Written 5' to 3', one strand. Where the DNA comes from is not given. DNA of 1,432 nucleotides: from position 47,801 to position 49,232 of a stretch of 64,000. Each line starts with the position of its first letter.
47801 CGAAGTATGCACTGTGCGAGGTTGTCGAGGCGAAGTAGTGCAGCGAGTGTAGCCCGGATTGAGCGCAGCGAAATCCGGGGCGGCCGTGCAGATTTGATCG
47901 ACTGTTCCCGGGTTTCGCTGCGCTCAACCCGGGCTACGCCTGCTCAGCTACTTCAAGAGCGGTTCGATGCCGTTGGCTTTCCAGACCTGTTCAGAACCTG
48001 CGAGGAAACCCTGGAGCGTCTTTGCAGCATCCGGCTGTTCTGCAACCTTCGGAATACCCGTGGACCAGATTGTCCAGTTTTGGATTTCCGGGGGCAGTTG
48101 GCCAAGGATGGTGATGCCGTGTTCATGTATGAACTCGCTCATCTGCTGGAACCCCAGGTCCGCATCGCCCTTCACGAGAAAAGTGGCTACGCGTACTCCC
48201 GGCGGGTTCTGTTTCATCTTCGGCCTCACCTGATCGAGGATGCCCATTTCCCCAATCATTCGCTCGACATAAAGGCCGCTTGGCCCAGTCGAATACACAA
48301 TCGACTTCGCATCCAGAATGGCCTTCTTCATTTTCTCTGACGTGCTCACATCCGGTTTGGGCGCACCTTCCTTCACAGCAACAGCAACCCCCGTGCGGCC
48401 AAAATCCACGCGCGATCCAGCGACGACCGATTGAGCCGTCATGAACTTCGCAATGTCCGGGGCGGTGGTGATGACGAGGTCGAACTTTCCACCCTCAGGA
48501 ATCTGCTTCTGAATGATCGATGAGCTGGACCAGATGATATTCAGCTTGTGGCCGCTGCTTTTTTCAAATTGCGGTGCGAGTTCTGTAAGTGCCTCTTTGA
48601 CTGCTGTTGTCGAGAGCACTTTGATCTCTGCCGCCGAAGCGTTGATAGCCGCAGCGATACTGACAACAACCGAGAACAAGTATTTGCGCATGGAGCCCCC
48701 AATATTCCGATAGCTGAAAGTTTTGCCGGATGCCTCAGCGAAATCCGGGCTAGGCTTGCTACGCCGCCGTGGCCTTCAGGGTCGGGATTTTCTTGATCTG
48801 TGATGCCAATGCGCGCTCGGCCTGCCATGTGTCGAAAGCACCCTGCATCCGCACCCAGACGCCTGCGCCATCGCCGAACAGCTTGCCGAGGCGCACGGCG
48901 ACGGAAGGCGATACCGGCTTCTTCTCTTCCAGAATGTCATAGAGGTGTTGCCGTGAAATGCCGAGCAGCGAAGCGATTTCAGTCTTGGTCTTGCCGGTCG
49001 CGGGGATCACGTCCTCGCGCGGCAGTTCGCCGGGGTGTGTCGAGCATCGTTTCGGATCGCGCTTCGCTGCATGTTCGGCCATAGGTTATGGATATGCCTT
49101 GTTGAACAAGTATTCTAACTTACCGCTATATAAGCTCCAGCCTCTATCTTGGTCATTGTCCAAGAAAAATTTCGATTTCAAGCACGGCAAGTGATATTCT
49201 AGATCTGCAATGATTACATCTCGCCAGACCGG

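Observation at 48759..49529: HigA-type antitoxin coupled to a 148-aa membrane-anchored protein in place of HigB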

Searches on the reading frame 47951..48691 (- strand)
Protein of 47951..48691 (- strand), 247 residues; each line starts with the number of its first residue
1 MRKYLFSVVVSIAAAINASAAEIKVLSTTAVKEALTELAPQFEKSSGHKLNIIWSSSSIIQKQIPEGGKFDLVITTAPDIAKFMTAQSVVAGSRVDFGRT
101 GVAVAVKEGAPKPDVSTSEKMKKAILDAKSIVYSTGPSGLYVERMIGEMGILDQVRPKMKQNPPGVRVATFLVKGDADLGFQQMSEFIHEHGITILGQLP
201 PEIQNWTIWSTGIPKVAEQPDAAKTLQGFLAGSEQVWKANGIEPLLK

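Call 3: search_protein_families(library=pfam, proteins=[window:47951-48691:-], max_evalue=1)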
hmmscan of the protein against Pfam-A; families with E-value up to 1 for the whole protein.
window:47951-48691:- (247 aa): 3 families
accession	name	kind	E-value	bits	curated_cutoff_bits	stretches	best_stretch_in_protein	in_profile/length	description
PF13531.11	SBP_bac_11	-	7.7e-38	130.9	25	1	23-234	1-216/227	Bacterial extracellular solute-binding protein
PF01547.30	SBP_bac_1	-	0.00014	22.4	26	1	32-235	7-305/307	Bacterial extracellular solute-binding protein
PF12849.12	PBP_like_2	-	0.0035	17.6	27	1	17-131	6-134/267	PBP superfamily domain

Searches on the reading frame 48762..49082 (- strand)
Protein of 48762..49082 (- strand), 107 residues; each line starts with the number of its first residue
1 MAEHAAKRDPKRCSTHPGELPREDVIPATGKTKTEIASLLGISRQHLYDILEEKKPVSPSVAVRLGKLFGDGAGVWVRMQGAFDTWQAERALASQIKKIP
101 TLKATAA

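Call 3: search_protein_families(library=pfam, proteins=[window:48762-49082:-], max_evalue=1)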
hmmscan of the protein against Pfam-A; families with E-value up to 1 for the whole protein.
window:48762-49082:- (107 aa): 12 families
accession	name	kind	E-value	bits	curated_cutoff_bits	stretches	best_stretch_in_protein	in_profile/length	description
PF13560.12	HTH_31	-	9.5e-05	23.1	27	1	28-70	12-55/64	Helix-turn-helix domain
PF01381.28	HTH_3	-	9.9e-05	22.7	23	1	30-70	9-49/55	Helix-turn-helix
PF13384.12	HTH_23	-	0.0018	18.5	24.6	1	28-52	15-39/50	Homeodomain-like domain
PF13518.12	HTH_28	-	0.015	15.8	25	1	30-51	12-33/52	Helix-turn-helix domain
PF15943.11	YdaS_toxin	-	0.018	15.3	30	1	33-67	11-45/65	Bacterial toxin YdaS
PF13551.12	HTH_29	-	0.029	14.9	28.1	1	29-52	10-34/64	Winged helix-turn helix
PF12728.13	HTH_17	-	0.06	14.1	27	1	34-54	5-25/51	Helix-turn-helix domain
PF13545.12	HTH_Crp_2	-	0.065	13.7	27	1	32-51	24-43/70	Crp-like helix-turn-helix domain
PF02954.25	HTH_8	-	0.099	12.8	22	1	32-48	20-36/42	Bacterial regulatory protein, Fis family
PF04218.19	CENP-B_N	-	0.14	12.2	21.2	1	30-55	22-47/53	CENP-B N-terminal DNA-binding domain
PF02796.21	HTH_7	-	0.17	12.5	23.8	1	30-52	21-43/45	Helix-turn-helix domain of resolvase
PF12844.13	HTH_19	-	0.21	12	30.2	1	30-70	12-52/64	Helix-turn-helix domain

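Call 4: search_protein_families(library=padloc, proteins=[window:48762-49082:-], max_evalue=1)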
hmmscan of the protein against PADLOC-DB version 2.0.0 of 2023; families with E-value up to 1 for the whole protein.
window:48762-49082:- (107 aa): 2 families
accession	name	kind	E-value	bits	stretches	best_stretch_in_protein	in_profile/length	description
PDLC02926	HTH_VI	-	0.013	13.7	1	30-61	14-45/92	-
PDLC04133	mad1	-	0.022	13.1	1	32-57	7-32/60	mads_1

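Call 5: search_protein_families(library=ncbifam, proteins=[window:48762-49082:-], max_evalue=1)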
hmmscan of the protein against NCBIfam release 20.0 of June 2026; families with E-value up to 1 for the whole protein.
window:48762-49082:- (107 aa): 4 families
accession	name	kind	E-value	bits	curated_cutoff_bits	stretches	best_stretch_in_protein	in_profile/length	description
TIGR02607.1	antidote_HigA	equivalog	1.6e-19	69.5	47.7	1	14-90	4-80/81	HigA family addiction module antitoxin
TIGR01764.1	excise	domain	0.0065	16.8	28.8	1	34-55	5-26/49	excisionase family DNA-binding protein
NF038310.1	lysogeny_AimR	equivalog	0.16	11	70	1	27-58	6-37/365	AimR family lysis-lysogeny pheromone receptor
NF047402.1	TransRegVisN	equivalog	0.18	11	250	1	28-46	198-216/246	transcriptional regulator VisN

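Call 7: search_protein_families(library=phrogs, proteins=[window:48762-49082:-], max_evalue=1)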
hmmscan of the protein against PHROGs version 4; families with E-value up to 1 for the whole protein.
window:48762-49082:- (107 aa): 13 families
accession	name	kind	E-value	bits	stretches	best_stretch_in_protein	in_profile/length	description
phrog_1381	-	moron, auxiliary metabolic gene and host takeover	2e-18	67.7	1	8-103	4-99/264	plasmid antitoxin with HTH domain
phrog_6223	-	transcription regulation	0.0019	19.3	1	26-68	10-56/73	transcriptional repressor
phrog_2439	-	transcription regulation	0.0041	17.1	1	26-77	16-67/367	transcriptional regulator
phrog_2538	-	head and packaging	0.0074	17.4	1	29-53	17-41/129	terminase small subunit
phrog_8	-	transcription regulation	0.0088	16.5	1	30-69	89-128/346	transcriptional regulator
phrog_1124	-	transcription regulation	0.012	16.1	1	29-70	19-60/177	transcriptional regulator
phrog_409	-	transcription regulation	0.025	16.1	1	23-57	18-49/127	transcriptional regulator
phrog_4583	-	transcription regulation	0.046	14.7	1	27-58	20-51/81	transcriptional repressor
phrog_125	-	DNA, RNA and nucleotide metabolism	0.077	13.5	1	28-55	177-204/254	DNA invertase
phrog_9586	-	unknown function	0.086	13.5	1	34-58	280-304/313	-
phrog_3642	-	DNA, RNA and nucleotide metabolism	0.11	13.4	1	30-70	21-61/79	HTH DNA binding protein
phrog_638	-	transcription regulation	0.12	13.2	1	34-77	21-64/145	transcriptional regulator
phrog_1728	-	transcription regulation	0.51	10.2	1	28-58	14-44/380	transcriptional regulator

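Call 40: list_cluster_members(proteins=[P0001, window:48762-49082:-, P0186, P0155])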
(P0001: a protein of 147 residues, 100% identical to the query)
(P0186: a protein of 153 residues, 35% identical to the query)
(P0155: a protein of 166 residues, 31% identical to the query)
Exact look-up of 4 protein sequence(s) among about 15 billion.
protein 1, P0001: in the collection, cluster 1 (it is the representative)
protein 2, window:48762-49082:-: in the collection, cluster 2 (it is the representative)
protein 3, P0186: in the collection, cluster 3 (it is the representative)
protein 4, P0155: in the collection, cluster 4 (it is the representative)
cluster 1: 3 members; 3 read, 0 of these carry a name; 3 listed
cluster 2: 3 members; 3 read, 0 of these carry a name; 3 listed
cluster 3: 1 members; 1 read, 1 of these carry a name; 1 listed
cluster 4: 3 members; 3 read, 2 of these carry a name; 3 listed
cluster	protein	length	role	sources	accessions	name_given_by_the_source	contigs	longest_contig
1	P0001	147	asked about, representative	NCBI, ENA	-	-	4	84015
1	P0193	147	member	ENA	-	-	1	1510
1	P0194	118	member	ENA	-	-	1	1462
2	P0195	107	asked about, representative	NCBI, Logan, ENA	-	-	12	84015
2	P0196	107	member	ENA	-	-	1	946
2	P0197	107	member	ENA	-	-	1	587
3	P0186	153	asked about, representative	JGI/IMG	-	hypothetical protein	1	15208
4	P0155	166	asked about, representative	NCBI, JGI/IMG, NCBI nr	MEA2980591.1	MAG: hypothetical protein QOF09_2414 [Alphaproteobacteria bacterium] | hypothetical protein | hypothetical protein [Alphaproteobacteria bacterium]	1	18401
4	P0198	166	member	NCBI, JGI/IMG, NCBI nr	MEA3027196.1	MAG: hypothetical protein QOF91_2481 [Alphaproteobacteria bacterium] | hypothetical protein | hypothetical protein [Alphaproteobacteria bacterium]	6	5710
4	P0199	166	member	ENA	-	-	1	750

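Call 65: search_dna_similar(query=window:48762-49082:-, collection=plasmids, mode=protein, max_evalue=1e-10, max_rows=25)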
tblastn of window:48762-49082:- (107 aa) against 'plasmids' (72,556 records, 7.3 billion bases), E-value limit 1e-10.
Records with a match: 71; places in all: 73; records where one place covers at least 80% of the query: 57.
Best place of each record, by identity: 60-80% 40; <60% 31.
By first word of the organism name: Rhizobium 28; Azospirillum 4; Roseomonas 3; Komagataeibacter 3; Burkholderia 3; Paracoccus 2; Rhodobacter 2; Sphingobium 2; Sphingomonas 2; Microvirga 2; and 18 more.
By predicted mobility (MOB-suite, as given by PLSDB): non-mobilizable 43; mobilizable 18; conjugative 10.
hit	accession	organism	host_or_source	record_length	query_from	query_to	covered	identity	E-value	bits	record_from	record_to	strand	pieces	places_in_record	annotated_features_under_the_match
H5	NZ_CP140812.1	Rhizobium beringeri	Trifolium pratense,whole organism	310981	1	104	97%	63.5%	5e-36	135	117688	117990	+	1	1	HigA family addiction module antitoxin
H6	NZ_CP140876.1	Rhizobium beringeri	Trifolium pratense,whole organism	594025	1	104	97%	63.5%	5e-36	135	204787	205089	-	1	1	HigA family addiction module antitoxin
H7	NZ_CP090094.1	Rhizobium leguminosarum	Galega,Cell culture,Plant nodule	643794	1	104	97%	63.5%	5e-36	135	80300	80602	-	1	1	HigA family addiction module antitoxin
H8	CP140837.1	Rhizobium beringeri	Trifolium pratense,whole organism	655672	1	104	97%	63.5%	5e-36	135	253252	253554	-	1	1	HigA family addiction module antitoxin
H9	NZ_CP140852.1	Rhizobium beringeri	Trifolium pratense,whole organism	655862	1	104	97%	63.5%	5e-36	135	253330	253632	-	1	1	HigA family addiction module antitoxin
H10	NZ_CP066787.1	Martelella lutilitoris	single cell,cold seep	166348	8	106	93%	66.7%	6e-37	138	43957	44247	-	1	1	HigA family addiction module antitoxin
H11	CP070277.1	Dysgonomonadaceae bacterium zrk40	single cell,cold seep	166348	8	106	93%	66.7%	6e-37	138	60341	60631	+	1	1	HigA family addiction module antidote protein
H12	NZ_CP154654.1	Alloyangia pacifica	-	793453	8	104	91%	68.0%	1e-37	140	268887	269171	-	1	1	HigA family addiction module antitoxin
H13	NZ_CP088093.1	Rhizobium laguerreae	cell culture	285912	1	104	97%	62.5%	7e-36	135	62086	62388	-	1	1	HigA family addiction module antitoxin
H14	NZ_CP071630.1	Rhizobium leguminosarum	lentil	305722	1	104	97%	62.5%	7e-36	135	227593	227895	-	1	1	HigA family addiction module antitoxin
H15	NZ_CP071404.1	Rhizobium leguminosarum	lentil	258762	1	104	97%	62.5%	1e-35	134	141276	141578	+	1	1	HigA family addiction module antitoxin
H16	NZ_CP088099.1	Rhizobium sp. SU303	cell culture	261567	1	104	97%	62.5%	1e-35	134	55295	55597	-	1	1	HigA family addiction module antitoxin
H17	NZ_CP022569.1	Rhizobium leguminosarum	Root nodule,Pisum sativum root-nodule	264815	1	104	97%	62.5%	1e-35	134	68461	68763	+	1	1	HigA family addiction module antitoxin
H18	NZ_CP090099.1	Rhizobium leguminosarum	Trifolium pratense,Cell culture,Plant ...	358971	1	104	97%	62.5%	1e-35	134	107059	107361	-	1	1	HigA family addiction module antitoxin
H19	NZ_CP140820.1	Rhizobium johnstonii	Trifolium pratense,whole organism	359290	1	104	97%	62.5%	1e-35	134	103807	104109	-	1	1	HigA family addiction module antitoxin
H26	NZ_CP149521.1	Thioclava sp. GXIMD4215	pure culture,mangrove soil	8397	8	104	91%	67.0%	1e-37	140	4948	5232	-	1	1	HigA family addiction module antitoxin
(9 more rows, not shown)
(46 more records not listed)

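Call 66: get_annotated_region(hit=H5, flank=1500)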
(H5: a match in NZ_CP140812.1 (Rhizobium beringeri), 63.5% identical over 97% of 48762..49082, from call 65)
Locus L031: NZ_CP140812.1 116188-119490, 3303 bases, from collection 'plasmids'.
description: Rhizobium beringeri strain TP6 plasmid pRlX5, complete sequence
organism: Rhizobium beringeri (NCBI taxid 3019934)
taxonomy: Bacteria; Pseudomonadota; Alphaproteobacteria; Hyphomicrobiales; Rhizobiaceae; Rhizobium; Rhizobium beringeri
host: -; source: Trifolium pratense,whole organism; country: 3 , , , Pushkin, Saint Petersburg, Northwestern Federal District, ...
typing (MOB-suite, as given by PLSDB): non-mobilizable
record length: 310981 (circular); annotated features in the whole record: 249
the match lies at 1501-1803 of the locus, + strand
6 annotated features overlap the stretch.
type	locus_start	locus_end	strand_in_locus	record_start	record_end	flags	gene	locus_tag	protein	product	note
CDS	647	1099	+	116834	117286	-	-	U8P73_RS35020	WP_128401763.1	YetF domain-containing protein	-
CDS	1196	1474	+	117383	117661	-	-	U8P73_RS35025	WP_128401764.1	type II toxin-antitoxin system RelE/ParE family toxin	-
CDS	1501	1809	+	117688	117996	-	-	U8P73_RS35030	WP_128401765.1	HigA family addiction module antitoxin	-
CDS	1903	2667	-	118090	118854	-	-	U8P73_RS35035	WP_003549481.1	FadR/GntR family transcriptional regulator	-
CDS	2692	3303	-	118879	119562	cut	-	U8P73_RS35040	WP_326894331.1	nucleotide-binding domain containing protein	-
CDS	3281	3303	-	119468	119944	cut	-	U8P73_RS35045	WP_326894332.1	four-carbon acid sugar kinase family protein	-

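Call 67: get_annotated_region(hit=H12, flank=1500)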
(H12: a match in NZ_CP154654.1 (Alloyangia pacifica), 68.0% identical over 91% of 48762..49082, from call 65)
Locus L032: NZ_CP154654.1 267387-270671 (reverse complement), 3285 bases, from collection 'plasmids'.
description: Alloyangia pacifica strain T6124 plasmid plas3, complete sequence
organism: Alloyangia pacifica (NCBI taxid 311180)
taxonomy: Bacteria; Pseudomonadota; Alphaproteobacteria; Rhodobacterales; Roseobacteraceae; Alloyangia; Alloyangia pacifica
host: -; source: -; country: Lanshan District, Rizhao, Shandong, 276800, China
typing (MOB-suite, as given by PLSDB): non-mobilizable; replicon rep_cluster_567
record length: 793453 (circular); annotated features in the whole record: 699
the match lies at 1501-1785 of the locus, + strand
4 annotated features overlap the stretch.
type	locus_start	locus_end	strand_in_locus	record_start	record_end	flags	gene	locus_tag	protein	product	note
CDS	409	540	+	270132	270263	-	-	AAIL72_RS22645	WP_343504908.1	hypothetical protein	-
CDS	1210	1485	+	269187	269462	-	-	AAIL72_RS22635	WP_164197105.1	type II toxin-antitoxin system RelE/ParE family toxin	-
CDS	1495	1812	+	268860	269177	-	-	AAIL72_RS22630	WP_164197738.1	HigA family addiction module antitoxin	-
CDS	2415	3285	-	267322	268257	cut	-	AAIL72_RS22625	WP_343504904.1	hydrogen peroxide-inducible genes activator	-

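Call 68: get_annotated_region(hit=H10, flank=1500)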
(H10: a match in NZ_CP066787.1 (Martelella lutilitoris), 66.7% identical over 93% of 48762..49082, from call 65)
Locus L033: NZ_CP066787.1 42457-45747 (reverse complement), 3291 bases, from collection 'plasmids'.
description: Martelella lutilitoris strain ZRK001 plasmid plas-001, complete sequence
organism: Martelella lutilitoris (NCBI taxid 2583532)
taxonomy: Bacteria; Pseudomonadota; Alphaproteobacteria; Hyphomicrobiales; Aurantimonadaceae; Martelella; Martelella lutilitoris
host: -; source: single cell,cold seep; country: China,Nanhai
typing (MOB-suite, as given by PLSDB): mobilizable; replicon rep_cluster_354; relaxase MOBQ
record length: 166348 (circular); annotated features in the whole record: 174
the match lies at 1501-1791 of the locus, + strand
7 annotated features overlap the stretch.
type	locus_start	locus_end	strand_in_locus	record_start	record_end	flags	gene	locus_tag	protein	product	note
CDS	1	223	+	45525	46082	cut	-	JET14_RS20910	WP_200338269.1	hypothetical protein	-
CDS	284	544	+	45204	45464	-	-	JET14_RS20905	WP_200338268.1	AbrB/MazE/SpoVT family DNA-binding domain-containing protein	-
CDS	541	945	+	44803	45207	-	-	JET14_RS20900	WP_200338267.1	type II toxin-antitoxin system VapC family toxin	-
CDS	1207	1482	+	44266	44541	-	-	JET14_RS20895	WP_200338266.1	type II toxin-antitoxin system RelE/ParE family toxin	-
CDS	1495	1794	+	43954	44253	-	-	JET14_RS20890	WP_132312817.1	HigA family addiction module antitoxin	-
CDS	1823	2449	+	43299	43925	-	-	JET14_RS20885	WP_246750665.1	hypothetical protein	-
CDS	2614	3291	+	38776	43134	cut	-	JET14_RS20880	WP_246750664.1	strawberry notch family protein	-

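Call 69: get_annotated_region(hit=H26, flank=1500)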
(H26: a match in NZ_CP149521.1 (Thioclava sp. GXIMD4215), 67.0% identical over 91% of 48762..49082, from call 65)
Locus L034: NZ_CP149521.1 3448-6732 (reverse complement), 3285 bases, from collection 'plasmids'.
description: Thioclava sp. GXIMD4215 plasmid p7, complete sequence
organism: Thioclava sp. GXIMD4215 (NCBI taxid 3131928)
taxonomy: Bacteria; Pseudomonadota; Alphaproteobacteria; Rhodobacterales; Paracoccaceae; Thioclava; Thioclava sp. GXIMD4215
host: -; source: pure culture,mangrove soil; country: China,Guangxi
typing (MOB-suite, as given by PLSDB): non-mobilizable
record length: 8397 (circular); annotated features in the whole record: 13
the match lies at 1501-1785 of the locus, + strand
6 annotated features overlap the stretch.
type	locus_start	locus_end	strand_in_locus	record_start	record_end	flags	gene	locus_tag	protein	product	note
CDS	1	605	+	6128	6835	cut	-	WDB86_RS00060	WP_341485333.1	hypothetical protein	-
CDS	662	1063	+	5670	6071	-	-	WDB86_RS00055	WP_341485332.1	hypothetical protein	-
CDS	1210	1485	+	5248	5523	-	-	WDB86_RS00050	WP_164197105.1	type II toxin-antitoxin system RelE/ParE family toxin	-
CDS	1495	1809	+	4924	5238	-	-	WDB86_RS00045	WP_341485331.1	HigA family addiction module antitoxin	-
CDS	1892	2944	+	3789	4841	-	-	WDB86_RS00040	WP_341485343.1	DUF4123 domain-containing protein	-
CDS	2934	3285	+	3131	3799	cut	-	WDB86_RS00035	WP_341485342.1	hypothetical protein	-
